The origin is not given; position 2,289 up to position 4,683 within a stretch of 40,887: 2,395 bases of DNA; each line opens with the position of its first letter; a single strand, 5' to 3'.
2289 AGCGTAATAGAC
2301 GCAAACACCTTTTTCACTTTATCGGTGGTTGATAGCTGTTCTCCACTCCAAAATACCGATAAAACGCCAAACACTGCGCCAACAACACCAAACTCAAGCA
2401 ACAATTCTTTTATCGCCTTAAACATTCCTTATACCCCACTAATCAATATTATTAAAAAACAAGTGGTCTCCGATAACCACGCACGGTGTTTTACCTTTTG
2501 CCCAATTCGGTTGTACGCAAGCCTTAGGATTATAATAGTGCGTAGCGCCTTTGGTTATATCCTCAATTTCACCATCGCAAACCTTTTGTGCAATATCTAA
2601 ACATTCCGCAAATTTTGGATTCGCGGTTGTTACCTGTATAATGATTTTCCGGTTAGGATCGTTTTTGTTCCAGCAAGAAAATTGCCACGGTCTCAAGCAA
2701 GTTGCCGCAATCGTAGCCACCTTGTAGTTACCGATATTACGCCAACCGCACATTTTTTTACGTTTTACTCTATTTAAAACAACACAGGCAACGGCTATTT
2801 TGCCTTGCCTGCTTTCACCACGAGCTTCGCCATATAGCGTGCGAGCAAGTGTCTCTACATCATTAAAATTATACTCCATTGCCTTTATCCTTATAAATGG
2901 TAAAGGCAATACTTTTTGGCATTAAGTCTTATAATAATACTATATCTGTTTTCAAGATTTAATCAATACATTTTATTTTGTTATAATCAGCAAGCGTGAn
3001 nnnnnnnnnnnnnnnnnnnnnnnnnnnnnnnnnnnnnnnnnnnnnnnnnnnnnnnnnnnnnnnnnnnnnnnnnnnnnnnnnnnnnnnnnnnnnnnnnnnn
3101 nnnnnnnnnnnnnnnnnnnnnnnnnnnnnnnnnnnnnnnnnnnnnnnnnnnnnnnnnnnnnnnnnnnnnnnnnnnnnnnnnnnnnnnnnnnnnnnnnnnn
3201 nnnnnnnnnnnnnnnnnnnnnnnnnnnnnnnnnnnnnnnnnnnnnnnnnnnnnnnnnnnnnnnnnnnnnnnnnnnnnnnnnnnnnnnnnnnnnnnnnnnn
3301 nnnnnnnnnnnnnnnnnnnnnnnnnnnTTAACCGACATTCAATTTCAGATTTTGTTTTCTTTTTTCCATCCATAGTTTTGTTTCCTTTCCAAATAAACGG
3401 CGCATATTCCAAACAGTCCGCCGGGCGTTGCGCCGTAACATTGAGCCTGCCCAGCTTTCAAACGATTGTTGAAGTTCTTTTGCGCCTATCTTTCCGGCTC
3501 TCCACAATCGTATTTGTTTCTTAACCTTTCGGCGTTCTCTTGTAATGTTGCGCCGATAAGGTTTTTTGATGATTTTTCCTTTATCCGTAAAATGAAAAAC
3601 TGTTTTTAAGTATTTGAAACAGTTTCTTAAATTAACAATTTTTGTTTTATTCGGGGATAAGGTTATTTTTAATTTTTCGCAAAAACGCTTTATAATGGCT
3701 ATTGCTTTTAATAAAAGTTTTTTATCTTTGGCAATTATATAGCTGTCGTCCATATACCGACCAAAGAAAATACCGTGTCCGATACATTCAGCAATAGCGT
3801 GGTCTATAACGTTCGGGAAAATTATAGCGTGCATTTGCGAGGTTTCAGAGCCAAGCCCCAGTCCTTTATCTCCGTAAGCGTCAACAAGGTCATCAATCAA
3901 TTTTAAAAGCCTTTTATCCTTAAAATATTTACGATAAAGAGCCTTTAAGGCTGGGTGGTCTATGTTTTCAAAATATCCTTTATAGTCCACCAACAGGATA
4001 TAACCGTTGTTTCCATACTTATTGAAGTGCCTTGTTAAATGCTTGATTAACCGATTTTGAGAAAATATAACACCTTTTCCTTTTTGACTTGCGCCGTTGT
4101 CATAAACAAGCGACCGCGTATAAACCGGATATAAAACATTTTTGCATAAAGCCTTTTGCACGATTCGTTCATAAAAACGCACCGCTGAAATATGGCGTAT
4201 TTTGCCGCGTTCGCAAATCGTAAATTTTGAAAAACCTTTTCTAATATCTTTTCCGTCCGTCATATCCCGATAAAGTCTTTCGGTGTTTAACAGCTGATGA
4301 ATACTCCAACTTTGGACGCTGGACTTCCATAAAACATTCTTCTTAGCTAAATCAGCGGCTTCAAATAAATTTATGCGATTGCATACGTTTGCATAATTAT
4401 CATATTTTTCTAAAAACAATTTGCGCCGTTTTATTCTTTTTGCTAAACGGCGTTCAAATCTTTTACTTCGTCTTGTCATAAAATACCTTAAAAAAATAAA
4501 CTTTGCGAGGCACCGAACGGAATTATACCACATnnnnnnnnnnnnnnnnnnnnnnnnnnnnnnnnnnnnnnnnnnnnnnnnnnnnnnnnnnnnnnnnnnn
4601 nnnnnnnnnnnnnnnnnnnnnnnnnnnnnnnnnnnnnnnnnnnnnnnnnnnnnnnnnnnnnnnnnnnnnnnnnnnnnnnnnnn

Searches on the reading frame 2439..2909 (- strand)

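Call 36: search_protein_families(library=pfam, proteins=[window:2439-2909:-], max_evalue=0.01)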
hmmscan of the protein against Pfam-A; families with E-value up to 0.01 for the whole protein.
window:2439-2909:- (156 aa): 1 family
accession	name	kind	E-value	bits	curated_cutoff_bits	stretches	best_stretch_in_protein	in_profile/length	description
PF07486.17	Hydrolase_2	-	7.7e-19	68.6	27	1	31-152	1-100/100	Cell Wall Hydrolase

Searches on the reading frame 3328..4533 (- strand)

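Call 7: search_protein_families(library=phrogs, proteins=[window:3328-4533:-], max_evalue=0.001)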
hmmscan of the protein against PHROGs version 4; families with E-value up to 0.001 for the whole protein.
window:3328-4533:- (401 aa): 2 families
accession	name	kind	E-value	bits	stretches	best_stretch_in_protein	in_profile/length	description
phrog_1423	-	DNA, RNA and nucleotide metabolism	2.6e-64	218.9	1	23-394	80-451/1040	Reverse transcriptase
phrog_2825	-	DNA, RNA and nucleotide metabolism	1e-06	29.1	1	175-303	108-238/336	polymerase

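Call 36: search_protein_families(library=pfam, proteins=[window:3328-4533:-], max_evalue=0.01)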
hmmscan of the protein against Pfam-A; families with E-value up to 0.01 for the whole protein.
window:3328-4533:- (401 aa): 1 family
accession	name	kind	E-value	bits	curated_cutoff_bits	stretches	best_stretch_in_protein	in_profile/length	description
PF00078.32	RVT_1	-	1.2e-18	68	29.6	1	109-309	6-201/205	Reverse transcriptase (RNA-dependent DNA polymerase)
